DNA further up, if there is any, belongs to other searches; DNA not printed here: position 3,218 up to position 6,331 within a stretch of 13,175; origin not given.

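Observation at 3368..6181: Single polypeptide joins a cytoplasmic GT4 glycosyltransferase to an extracytoplasmic glycoside-hydrolase-like domain through one TM helix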

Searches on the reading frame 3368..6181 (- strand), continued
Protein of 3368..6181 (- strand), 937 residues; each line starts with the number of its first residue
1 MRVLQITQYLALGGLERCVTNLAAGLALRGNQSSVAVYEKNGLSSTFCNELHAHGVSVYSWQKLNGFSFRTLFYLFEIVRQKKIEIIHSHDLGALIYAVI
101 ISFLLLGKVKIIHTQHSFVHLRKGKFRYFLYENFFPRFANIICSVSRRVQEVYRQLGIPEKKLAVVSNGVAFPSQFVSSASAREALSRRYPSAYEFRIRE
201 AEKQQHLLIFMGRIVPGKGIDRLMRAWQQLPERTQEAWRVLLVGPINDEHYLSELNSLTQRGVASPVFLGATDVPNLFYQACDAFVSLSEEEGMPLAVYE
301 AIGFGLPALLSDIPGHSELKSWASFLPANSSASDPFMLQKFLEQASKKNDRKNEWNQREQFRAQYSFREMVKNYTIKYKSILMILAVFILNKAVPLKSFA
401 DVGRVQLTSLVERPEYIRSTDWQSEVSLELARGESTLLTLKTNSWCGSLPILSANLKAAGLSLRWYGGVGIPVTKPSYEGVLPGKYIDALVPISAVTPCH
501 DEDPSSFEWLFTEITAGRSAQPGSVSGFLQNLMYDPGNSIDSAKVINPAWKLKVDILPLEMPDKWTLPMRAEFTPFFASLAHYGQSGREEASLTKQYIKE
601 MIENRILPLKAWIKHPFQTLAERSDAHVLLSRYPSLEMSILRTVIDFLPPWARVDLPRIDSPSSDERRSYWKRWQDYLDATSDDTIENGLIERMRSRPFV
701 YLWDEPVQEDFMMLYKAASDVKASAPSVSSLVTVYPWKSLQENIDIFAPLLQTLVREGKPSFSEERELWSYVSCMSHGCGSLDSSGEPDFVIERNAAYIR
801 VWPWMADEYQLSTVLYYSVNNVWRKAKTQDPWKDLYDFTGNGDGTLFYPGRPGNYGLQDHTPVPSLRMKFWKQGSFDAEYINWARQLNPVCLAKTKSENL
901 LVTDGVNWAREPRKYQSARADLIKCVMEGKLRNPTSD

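Call 34: find_related_loci(query=A1, collection=genome_contigs, flank=10000)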
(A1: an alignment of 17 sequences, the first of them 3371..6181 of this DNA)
Query A1 (937 aa) in genome_contigs; peptide patterns used: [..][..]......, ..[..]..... (x = any residue, [..] = any of these).
32 stretches matched a pattern; 15 encode a relative of the query (tblastn E <= 1e-3); 15 distinct loci.
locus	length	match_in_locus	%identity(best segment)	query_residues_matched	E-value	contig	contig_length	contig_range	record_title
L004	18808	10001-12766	53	1-926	0e+0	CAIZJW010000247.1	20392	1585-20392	MAG: uncultured Silvanigrella sp. isolate Loc090721-4m_bin-0602 genome assembly, contig: bin-0602:247/326, whole genome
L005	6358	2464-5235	52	1-926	0e+0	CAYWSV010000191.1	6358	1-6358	MAG TPA_asm: uncultured Oligoflexia bacterium isolate SRP278252_co3_411 genome assembly, contig: NODE_25957_length_6358_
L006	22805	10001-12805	48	1-927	0e+0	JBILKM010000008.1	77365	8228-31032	MAG: Silvanigrellaceae bacterium isolate ME2017-07-11_3300034066_group7_bin212 Rohwer_bin1146_scaffold_39_c1, whole geno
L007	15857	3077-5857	46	1-927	0e+0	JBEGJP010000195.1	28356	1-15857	MAG: Pseudomonadota bacterium isolate NASQAN2015_172_B_bin.31 scaffold_1144991, whole genome shotgun sequence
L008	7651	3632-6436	44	1-927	0e+0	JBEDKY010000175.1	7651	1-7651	MAG: Pseudomonadota bacterium isolate NASQAN2015_101_B_bin.11 scaffold_65891, whole genome shotgun sequence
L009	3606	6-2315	45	165-929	0e+0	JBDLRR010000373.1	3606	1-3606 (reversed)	MAG: Pseudomonadota bacterium isolate icacos_2019_sw_WHONDRS-S19S_0094_B_bin.43 scaffold_588209, whole genome shotgun se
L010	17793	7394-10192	46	1-928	0e+0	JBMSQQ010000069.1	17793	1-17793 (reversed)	MAG: Silvanigrellaceae bacterium isolate ARD_V5_S3_50percent_ser_metabat.34 NODE_641_length_17793_cov_5.825685, whole ge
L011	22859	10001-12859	45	1-936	0e+0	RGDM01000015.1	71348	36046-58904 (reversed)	MAG: bacterium isolate WB6_1A_297 contig_100_14, whole genome shotgun sequence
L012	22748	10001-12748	54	1-926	0e+0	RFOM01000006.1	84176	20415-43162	MAG: Proteobacteria bacterium isolate WB4_1_1462 contig_100_5, whole genome shotgun sequence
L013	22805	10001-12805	46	1-927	0e+0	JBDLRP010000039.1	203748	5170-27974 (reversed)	MAG: Pseudomonadota bacterium isolate icacos_2019_sw_WHONDRS-S19S_0094_B_bin.37 scaffold_49227, whole genome shotgun seq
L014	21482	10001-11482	31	423-919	8e-74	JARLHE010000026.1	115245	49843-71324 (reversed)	MAG: Oligoflexia bacterium isolate MAG_CO165 MetaCoAG_Bin_165_Oxic_k141_702241, whole genome shotgun sequence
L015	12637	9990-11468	31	400-919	2e-67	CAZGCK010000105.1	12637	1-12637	MAG TPA_asm: uncultured Bacteriovoracaceae bacterium isolate SRP219642_co7_571 genome assembly, contig: NODE_7319_length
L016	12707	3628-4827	29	539-928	2e-31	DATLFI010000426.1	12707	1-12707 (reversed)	MAG TPA_asm: Thermoanaerobaculia bacterium isolate SMAG_U14398 k141_1571264, whole genome shotgun sequence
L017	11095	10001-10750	27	620-881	2e-14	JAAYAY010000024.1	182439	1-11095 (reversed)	MAG: Planctomycetaceae bacterium isolate AS06rmzACSIP_219 51575_AS06, whole genome shotgun sequence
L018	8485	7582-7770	41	692-747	2e-4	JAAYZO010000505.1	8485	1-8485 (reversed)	MAG: Lentisphaerae bacterium isolate AS06rmzACSIP_321 302302_AS06, whole genome shotgun sequence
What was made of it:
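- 10 species-representative MAGs (call 34).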

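Call 37: search_protein_families(library=ncbifam, proteins=[window:3371-6181:-], max_evalue=0.001)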
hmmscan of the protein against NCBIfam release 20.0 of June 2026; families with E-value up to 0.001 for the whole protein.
window:3371-6181:- (937 aa): 18 families
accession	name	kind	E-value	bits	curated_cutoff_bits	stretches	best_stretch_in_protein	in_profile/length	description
TIGR03088.1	stp2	hypoth_equivalog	5e-28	98.2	409.05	1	9-382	10-374/374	TIGR03088 family PEP-CTERM/XrtA system glycosyltransferase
TIGR04157.1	glyco_rSAM_CFB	subfamily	3.6e-14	52.6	400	1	131-375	163-403/406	TIGR04157 family glycosyltransferase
TIGR03999.1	thiol_BshA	equivalog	2.5e-10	39.8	273.7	1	5-382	4-374/375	N-acetyl-alpha-D-glucosaminyl L-malate synthase BshA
NF038229.1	Glyco4_Geo_Pelo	equivalog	6.1e-10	38.6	400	1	195-316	150-272/338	GPMC system family 4 glycosyltransferase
NF047684.1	TeichurnBiosyTuaC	equivalog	7.4e-10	38.3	550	1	202-381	216-389/391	teichuronic acid biosynthesis protein TuaC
NF041010.1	glycosy_Agl16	equivalog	2.6e-09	36.4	575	1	82-312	72-284/352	glycosylation protein Agl16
NF038255.1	exopoly_VpsD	equivalog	9e-09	34.7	300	1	75-382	93-380/381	VpsD family glycosyltransferase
TIGR04047.1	MSMEG_0565_glyc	hypoth_equivalog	2.6e-08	33.3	259.85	1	141-375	141-368/373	MSMEG_0565 family glycosyltransferase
NF053787.1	GlcN_PG_synth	equivalog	1.3e-07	30.8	480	1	202-382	194-360/361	N-acetylglucosaminyl phosphatidylglycerol synthase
NF038011.1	PelF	equivalog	2.6e-07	30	100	1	199-316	300-418/489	GT4 family glycosyltransferase PelF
NF038295.1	EPS_HpsP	equivalog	3.1e-06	26.4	550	1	200-381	202-387/388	hormogonium polysaccharide biosynthesis glycosyltransferase HpsP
TIGR04063.1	stp3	hypoth_equivalog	4.1e-06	25.9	442.05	1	155-382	174-396/397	TIGR04063 family PEP-CTERM/XrtA system glycosyltransferase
NF046085.1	XrtY_assoc_Gly1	equivalog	5.3e-06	25.5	400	1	145-382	167-385/387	XrtY-associated glycosyltransferase XYAG1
NF041876.1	EPS_EpsE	equivalog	9.5e-06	25.1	400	1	203-319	212-333/389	exopolysaccharide biosynthesis GT4 family glycosyltransferase EpsE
NF053513.1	Gtran_IagA_BgsA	equivalog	1.7e-05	24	460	1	139-346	106-301/333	LTA glycolipid anchor biosynthesis glycosyltransferase, IagA/BgsA family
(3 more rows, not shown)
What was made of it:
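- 5048..6181 (-): GT4 (GT-B, retaining) glycosyltransferase domain, aa 1-378, predicted cytoplasmic. The NCBIfam GT4 alignment runs to aa 382 (call 37).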

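Call 45: search_protein_families(library=pfam, proteins=[P0017, P0024], max_evalue=0.001)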
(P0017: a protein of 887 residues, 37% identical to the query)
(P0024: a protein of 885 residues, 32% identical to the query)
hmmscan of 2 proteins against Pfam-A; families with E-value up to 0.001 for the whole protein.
P0017 (887 aa): 7 families
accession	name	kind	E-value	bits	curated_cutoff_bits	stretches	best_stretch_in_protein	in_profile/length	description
PF13439.12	Glyco_transf_4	-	9.4e-21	75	28.5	1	489-647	2-167/170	Glycosyltransferase Family 4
PF13440.11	Polysacc_synt_3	-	1.1e-17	64.7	23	1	29-326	1-292/293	Polysaccharide biosynthesis protein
PF00534.26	Glycos_transf_1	-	4.1e-13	49.7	26.4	1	677-798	7-127/172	Glycosyl transferases group 1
PF13579.12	Glyco_trans_4_4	-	6.7e-13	49.7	29.7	1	489-645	1-158/158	Glycosyl transferase 4-like domain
PF13692.12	Glyco_trans_1_4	-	1e-10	42.4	27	1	686-797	2-110/142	Glycosyl transferases group 1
PF03023.19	MurJ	-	1.4e-09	37.6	27.4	1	74-442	50-438/451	Lipid II flippase MurJ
PF01943.22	Polysacc_synt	-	2.7e-08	34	28.2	1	13-275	8-273/274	Polysaccharide biosynthesis protein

P0024 (885 aa): 4 families
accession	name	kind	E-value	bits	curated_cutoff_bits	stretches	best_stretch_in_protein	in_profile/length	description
PF13439.12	Glyco_transf_4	-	5.6e-20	72.5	28.5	1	503-661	1-168/170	Glycosyltransferase Family 4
PF00534.26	Glycos_transf_1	-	1.2e-13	51.3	26.4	1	697-808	17-127/172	Glycosyl transferases group 1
PF13692.12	Glyco_trans_1_4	-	2e-10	41.5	27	1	698-835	4-141/142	Glycosyl transferases group 1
PF13579.12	Glyco_trans_4_4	-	1.6e-07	32.3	29.7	1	504-658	1-158/158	Glycosyl transferase 4-like domain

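Call 54: search_protein_families(library=pfam, proteins=[L014:8447-11512:+, L014:7264-8457:+, L014:11512-12684:+, L014:12718-14511:+, L014:1848-4409:+, L015:8386-9921:+, L015:9921-11507:+, L015:2624-5269:+, L015:5305-6447:+, L015:11531-12577:+], max_evalue=0.001)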
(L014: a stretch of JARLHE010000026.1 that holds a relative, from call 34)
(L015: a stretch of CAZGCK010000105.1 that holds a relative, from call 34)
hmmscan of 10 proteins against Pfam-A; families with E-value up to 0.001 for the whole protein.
L014:8447-11512:+ (1022 aa): 2 families
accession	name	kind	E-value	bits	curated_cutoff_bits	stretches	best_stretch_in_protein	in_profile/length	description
PF04932.20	Wzy_C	-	2.7e-17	63.4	31.7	1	283-416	2-149/149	O-Antigen ligase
PF13320.12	GH123_cat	-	5.1e-11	42.9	23.1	1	764-976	142-323/324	Glycoside hydrolase 123, catalytic domain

L014:7264-8457:+ (398 aa): 0 families

L014:11512-12684:+ (391 aa): 1 family
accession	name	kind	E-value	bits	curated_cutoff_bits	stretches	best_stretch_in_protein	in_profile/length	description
PF13692.12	Glyco_trans_1_4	-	5.7e-18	66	27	1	224-334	3-112/142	Glycosyl transferases group 1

L014:12718-14511:+ (598 aa): 2 families
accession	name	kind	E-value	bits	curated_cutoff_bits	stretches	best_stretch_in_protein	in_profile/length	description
PF14403.11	CP_ATPgrasp_2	-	2.7e-38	132.3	32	2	389-519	216-340/374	Circularly permuted ATP-grasp type 2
PF04174.18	CP_ATPgrasp_1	-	5.8e-30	104.9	23.1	2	391-511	218-332/332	A circularly permuted ATPgrasp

L014:1848-4409:+ (854 aa): 8 families
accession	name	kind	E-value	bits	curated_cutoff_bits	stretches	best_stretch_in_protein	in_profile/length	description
PF13439.12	Glyco_transf_4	-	2e-27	96.7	28.5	1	477-632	2-166/170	Glycosyltransferase Family 4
PF13579.12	Glyco_trans_4_4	-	4.3e-20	73.1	29.7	1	477-631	1-158/158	Glycosyl transferase 4-like domain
PF00534.26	Glycos_transf_1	-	1.9e-15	57.3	26.4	1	666-784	14-132/172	Glycosyl transferases group 1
PF13440.11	Polysacc_synt_3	-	4.8e-15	56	23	1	28-317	1-290/293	Polysaccharide biosynthesis protein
PF13692.12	Glyco_trans_1_4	-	4.6e-14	53.3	27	1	669-786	3-118/142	Glycosyl transferases group 1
PF03023.19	MurJ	-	5.2e-08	32.4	27.4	1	163-327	160-329/451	Lipid II flippase MurJ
PF20706.3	GT4-conflict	-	4.2e-07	29.7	26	1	657-833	189-369/385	Family 4 Glycosyltransferase in conflict systems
PF13477.12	Glyco_trans_4_2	-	2.3e-05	25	23.4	1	486-593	16-125/139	Glycosyl transferase 4-like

L015:8386-9921:+ (512 aa): 1 family
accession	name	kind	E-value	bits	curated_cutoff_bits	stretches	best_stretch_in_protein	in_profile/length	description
PF04932.20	Wzy_C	-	1.2e-14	54.7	31.7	1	292-425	6-149/149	O-Antigen ligase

L015:9921-11507:+ (529 aa): 0 families

L015:2624-5269:+ (882 aa): 7 families
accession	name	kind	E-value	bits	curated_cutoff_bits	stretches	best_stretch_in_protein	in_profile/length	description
PF13439.12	Glyco_transf_4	-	6.1e-21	75.6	28.5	1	496-652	2-166/170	Glycosyltransferase Family 4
PF13579.12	Glyco_trans_4_4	-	5.6e-16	59.7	29.7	1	496-651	1-158/158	Glycosyl transferase 4-like domain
PF00534.26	Glycos_transf_1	-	3.4e-14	53.2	26.4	1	686-832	6-154/172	Glycosyl transferases group 1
PF13440.11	Polysacc_synt_3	-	3.1e-12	46.8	23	1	163-331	125-290/293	Polysaccharide biosynthesis protein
PF13692.12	Glyco_trans_1_4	-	6.2e-12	46.4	27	1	697-834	3-140/142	Glycosyl transferases group 1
PF20706.3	GT4-conflict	-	1.6e-05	24.5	26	1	692-821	194-324/385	Family 4 Glycosyltransferase in conflict systems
PF03023.19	MurJ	-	2.2e-05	23.7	27.4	1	222-448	203-437/451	Lipid II flippase MurJ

L015:5305-6447:+ (381 aa): 3 families
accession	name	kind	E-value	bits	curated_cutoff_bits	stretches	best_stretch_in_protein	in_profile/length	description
PF10531.15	SLBB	-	2.1e-12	47.1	27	2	276-326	2-51/55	SLBB domain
PF22461.2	SLBB_2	-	5.7e-11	42.8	27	1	276-349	3-79/79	SLBB domain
PF02563.21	Poly_export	-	1.9e-07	31.6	28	1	109-176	10-76/77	Polysaccharide biosynthesis/export protein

L015:11531-12577:+ (349 aa): 1 family
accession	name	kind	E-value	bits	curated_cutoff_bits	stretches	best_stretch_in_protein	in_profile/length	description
PF00365.25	PFK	-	2.8e-84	283.2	30.9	1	10-300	1-276/277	Phosphofructokinase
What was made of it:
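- Closest known: Wzy_C::GH123 fusion proteins of Bdellovibrionota. Different: In those genomes the GT4 homologue is instead fused to the Wzx flippase (calls 45, 54).
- L015 has Wzy and GH123 as overlapping adjacent genes; L014 has them fused (call 54). Related genomes do have adjacent, overlapping genes that could merge (Wzy and GH123 in L015, call 54).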

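Call 65: search_protein_families(library=pfam, proteins=[L001:15976-17835:+, L001:20593-21645:-, L001:18700-19107:-, L001:6840-8108:+, L001:21653-22522:-, L001:19082-20587:-, L001:17795-18760:-], max_evalue=0.1)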
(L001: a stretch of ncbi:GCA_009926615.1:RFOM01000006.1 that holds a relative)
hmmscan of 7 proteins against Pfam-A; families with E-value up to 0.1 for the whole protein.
L001:15976-17835:+ (620 aa): 2 families
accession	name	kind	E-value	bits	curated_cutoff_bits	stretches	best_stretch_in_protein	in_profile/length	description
PF01451.26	LMWPc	-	7e-15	55.9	23.2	1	462-594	1-139/144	Low molecular weight phosphotyrosine protein phosphatase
PF15632.11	ATPgrasp_Ter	-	0.0011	19.1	29.1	1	207-330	4-111/131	ATP-grasp in the biosynthetic pathway with Ter operon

L001:20593-21645:- (351 aa): 5 families
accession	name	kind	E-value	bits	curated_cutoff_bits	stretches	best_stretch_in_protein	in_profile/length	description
PF16888.10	YwqH-like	-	0.00032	21.4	33.7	1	100-225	8-121/123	YwqH-like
PF03839.21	Sec62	-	0.0083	16.4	27.8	1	282-317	119-154/191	Translocation protein Sec62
PF13807.11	GNVR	-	0.063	13.6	27.7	0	263-311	30-78/82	G-rich domain on putative tyrosine kinase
PF02706.20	Wzz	-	0.077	13.7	25.5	0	7-49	5-46/91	Chain length determinant protein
PF05549.16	Allexi_40kDa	-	0.093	12.7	26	0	147-231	67-150/271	Allexivirus 40kDa protein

L001:18700-19107:- (136 aa): 2 families
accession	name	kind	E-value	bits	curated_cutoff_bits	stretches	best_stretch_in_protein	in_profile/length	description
PF13439.12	Glyco_transf_4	-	0.0059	17.1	28.5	1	27-89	3-58/170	Glycosyltransferase Family 4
PF13579.12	Glyco_trans_4_4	-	0.0094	16.7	29.7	1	27-80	2-48/158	Glycosyl transferase 4-like domain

L001:6840-8108:+ (423 aa): 0 families

L001:21653-22522:- (290 aa): 7 families
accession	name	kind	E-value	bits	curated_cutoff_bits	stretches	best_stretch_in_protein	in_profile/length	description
PF22461.2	SLBB_2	-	1.9e-07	31.5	27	1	188-256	4-79/79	SLBB domain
PF02563.21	Poly_export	-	3.6e-06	27.5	28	1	22-89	2-69/77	Polysaccharide biosynthesis/export protein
PF07883.17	Cupin_2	-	0.0024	18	27.2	1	233-265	26-57/70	Cupin domain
PF10531.15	SLBB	-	0.0037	17.5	27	1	187-231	2-46/55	SLBB domain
PF00018.34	SH3_1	-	0.013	15.5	22.9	0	19-43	6-30/48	SH3 domain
PF06251.17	Caps_syn_GfcC_C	-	0.024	15.1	20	1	200-259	6-66/90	Capsule biosynthesis GfcC C-terminal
PF14604.12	SH3_9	-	0.039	14.3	30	0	19-42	5-28/49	Variant SH3 domain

L001:19082-20587:- (502 aa): 1 family
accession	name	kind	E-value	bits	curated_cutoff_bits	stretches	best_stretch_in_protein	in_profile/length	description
PF04932.20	Wzy_C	-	6.5e-18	65.4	31.7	1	297-431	2-148/149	O-Antigen ligase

L001:17795-18760:- (322 aa): 2 families
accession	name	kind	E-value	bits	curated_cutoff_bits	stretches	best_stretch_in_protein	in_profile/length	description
PF13692.12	Glyco_trans_1_4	-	3.1e-18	66.8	27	1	149-273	3-132/142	Glycosyl transferases group 1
PF00534.26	Glycos_transf_1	-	0.0038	17.2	26.4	1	175-254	43-124/172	Glycosyl transferases group 1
